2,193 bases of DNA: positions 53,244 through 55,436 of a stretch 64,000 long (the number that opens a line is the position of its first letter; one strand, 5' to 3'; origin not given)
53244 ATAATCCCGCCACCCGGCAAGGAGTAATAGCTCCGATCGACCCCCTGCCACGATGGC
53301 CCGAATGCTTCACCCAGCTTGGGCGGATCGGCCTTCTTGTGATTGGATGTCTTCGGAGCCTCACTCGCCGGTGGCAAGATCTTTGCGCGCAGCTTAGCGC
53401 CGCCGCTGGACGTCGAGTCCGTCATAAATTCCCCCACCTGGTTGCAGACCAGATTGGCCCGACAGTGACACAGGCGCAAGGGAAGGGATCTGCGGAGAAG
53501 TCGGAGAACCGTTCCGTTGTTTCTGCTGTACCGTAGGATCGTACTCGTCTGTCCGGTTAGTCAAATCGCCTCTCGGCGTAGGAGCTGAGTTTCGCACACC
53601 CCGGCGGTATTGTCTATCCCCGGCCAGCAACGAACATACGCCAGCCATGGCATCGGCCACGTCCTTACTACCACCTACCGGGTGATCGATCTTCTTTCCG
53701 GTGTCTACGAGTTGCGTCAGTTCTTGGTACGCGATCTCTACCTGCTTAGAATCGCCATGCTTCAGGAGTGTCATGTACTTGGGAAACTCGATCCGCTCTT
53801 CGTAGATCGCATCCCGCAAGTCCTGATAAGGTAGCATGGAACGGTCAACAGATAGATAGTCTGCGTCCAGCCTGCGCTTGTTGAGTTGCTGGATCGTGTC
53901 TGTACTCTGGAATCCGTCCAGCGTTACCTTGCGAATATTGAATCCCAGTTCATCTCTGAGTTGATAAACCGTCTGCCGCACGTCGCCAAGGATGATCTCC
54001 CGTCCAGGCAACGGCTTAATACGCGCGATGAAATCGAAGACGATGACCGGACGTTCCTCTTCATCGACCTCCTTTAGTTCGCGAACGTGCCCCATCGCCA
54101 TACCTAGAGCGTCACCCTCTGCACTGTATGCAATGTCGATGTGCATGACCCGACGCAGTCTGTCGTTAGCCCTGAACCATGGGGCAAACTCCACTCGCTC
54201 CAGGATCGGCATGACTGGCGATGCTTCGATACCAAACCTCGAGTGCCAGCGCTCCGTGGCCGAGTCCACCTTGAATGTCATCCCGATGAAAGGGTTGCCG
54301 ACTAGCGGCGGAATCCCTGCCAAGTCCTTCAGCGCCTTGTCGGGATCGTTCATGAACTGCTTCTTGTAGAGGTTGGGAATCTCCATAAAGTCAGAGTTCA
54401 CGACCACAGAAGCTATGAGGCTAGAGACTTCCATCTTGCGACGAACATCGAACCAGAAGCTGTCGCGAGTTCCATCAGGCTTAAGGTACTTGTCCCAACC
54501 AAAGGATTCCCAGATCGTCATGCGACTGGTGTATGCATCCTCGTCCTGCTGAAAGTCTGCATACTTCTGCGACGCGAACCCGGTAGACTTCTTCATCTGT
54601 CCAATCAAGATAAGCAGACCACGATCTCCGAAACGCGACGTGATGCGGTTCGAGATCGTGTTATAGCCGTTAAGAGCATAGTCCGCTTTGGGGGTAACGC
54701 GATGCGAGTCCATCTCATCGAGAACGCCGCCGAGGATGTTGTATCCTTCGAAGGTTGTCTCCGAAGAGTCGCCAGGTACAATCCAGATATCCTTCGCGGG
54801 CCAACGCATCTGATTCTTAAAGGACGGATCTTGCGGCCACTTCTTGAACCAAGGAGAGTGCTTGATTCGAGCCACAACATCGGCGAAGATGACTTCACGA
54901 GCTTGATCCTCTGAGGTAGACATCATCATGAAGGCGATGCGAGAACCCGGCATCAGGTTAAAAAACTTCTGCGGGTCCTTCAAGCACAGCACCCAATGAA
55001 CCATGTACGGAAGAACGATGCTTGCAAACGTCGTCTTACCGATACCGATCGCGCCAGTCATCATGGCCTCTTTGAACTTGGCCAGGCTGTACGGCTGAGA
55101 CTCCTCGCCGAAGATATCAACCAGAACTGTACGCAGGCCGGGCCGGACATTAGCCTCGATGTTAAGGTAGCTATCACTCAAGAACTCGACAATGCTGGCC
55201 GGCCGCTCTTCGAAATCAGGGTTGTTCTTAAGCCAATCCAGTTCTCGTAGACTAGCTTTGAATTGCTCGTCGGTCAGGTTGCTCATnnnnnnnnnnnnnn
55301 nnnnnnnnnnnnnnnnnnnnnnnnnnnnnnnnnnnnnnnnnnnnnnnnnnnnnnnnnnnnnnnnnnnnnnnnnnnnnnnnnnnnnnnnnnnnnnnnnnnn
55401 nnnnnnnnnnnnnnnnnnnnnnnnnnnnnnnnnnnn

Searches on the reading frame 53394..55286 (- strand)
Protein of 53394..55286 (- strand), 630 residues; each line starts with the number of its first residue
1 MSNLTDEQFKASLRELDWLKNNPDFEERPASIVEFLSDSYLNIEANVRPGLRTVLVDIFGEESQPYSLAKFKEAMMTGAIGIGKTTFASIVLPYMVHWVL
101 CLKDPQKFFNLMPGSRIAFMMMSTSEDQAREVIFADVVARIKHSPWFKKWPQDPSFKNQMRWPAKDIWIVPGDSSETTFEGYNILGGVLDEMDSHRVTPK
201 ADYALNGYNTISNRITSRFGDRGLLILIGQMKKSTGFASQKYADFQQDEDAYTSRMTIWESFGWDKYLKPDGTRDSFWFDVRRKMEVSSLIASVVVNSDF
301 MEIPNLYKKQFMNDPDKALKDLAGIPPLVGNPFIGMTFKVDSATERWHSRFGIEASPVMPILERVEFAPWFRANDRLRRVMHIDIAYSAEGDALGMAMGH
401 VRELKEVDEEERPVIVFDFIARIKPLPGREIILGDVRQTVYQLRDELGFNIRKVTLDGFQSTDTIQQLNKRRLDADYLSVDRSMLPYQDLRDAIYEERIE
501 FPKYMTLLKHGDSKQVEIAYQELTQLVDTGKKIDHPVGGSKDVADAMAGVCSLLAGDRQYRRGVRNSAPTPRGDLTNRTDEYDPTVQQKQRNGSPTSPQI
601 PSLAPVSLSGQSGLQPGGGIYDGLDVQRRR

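Call 37: search_dna_similar(query=window:53394-55286:-, collection=phages, mode=protein, max_rows=15)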
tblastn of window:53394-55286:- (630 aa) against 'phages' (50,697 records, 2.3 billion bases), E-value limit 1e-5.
Records with a match: 363; places in all: 365; records where one place covers at least 80% of the query: 328.
Best place of each record, by identity: <60% 363.
By first word of the organism name: Streptomyces 127; Gordonia 105; Vibrio 35; Rhizobium 16; Rhodococcus 15; Pseudomonas 13; Maribacter 8; Thermus 7; Tsukamurella 6; Rhodobacter 5; and 16 more.
By host as written in the record: Gordonia terrae 3612 81; Streptomyces griseus ATCC 10137 52; Streptomyces lividans JI 1326 29; - 15; Streptomyces viridochromogenes DSM40736 12; Streptomyces sanglieri UNT16F27A 9; Maribacter forsetii DSM18668 8; Gordonia sp. 7; and 79 more.
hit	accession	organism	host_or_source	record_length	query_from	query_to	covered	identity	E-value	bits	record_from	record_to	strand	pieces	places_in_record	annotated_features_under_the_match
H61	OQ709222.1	Rhodococcus phage Trogglehumper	Rhodococcus erythropolis NRRL B-1574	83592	16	582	90%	52.7%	0e+0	609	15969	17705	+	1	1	29: terminase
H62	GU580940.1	Rhodococcus phage ReqiDocB7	Rhodococcus equi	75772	1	565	90%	52.8%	0e+0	617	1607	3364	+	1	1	terL: TerL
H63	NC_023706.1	Rhodococcus phage ReqiDocB7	Rhodococcus equi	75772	1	565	90%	52.8%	0e+0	617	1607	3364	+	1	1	terL: TerL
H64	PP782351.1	Rhodococcus phage Perlina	Rhodococcus qingshengii S10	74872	8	565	89%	52.8%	0e+0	602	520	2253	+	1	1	terminase large subunit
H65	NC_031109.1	Gordonia phage Jumbo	Gordonia terrae 3612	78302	16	563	87%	51.7%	0e+0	582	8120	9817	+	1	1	7: terminase large subunit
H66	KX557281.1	Gordonia phage Jumbo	Gordonia terrae 3612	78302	16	563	87%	51.7%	0e+0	582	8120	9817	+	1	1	7: terminase large subunit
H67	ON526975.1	Gordonia phage Camerico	Gordonia terrae 3612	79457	18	586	90%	49.3%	0e+0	579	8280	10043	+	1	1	10: terminase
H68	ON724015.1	Gordonia phage Sticker17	Gordonia terrae 3612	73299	11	565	88%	50.4%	8e-176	560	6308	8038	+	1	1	7: terminase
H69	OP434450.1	Gordonia phage Minos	Gordonia terrae 3612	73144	11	565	88%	50.4%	2e-175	558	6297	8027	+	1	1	7: terminase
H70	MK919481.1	Gordonia phage Newt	Gordonia terrae 3612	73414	11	565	88%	50.4%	2e-175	558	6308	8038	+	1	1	7: terminase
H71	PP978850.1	Gordonia phage Damp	Gordonia terrae 3612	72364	11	565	88%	50.4%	2e-175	558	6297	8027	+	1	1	7: terminase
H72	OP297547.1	Gordonia phage Jams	Gordonia terrae 3612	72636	11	565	88%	50.4%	2e-175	558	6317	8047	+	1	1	7: terminase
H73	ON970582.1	Gordonia phage Shelley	Gordonia terrae 3612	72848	11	565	88%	50.4%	2e-175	558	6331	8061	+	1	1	7: terminase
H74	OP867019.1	Gordonia phage GalacticEye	Gordonia terrae 3612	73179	11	565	88%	50.4%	2e-175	558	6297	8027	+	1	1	7: terminase large subunit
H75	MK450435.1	Gordonia phage Hello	Gordonia terrae 3612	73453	11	565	88%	50.4%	2e-175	558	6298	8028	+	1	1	7: terminase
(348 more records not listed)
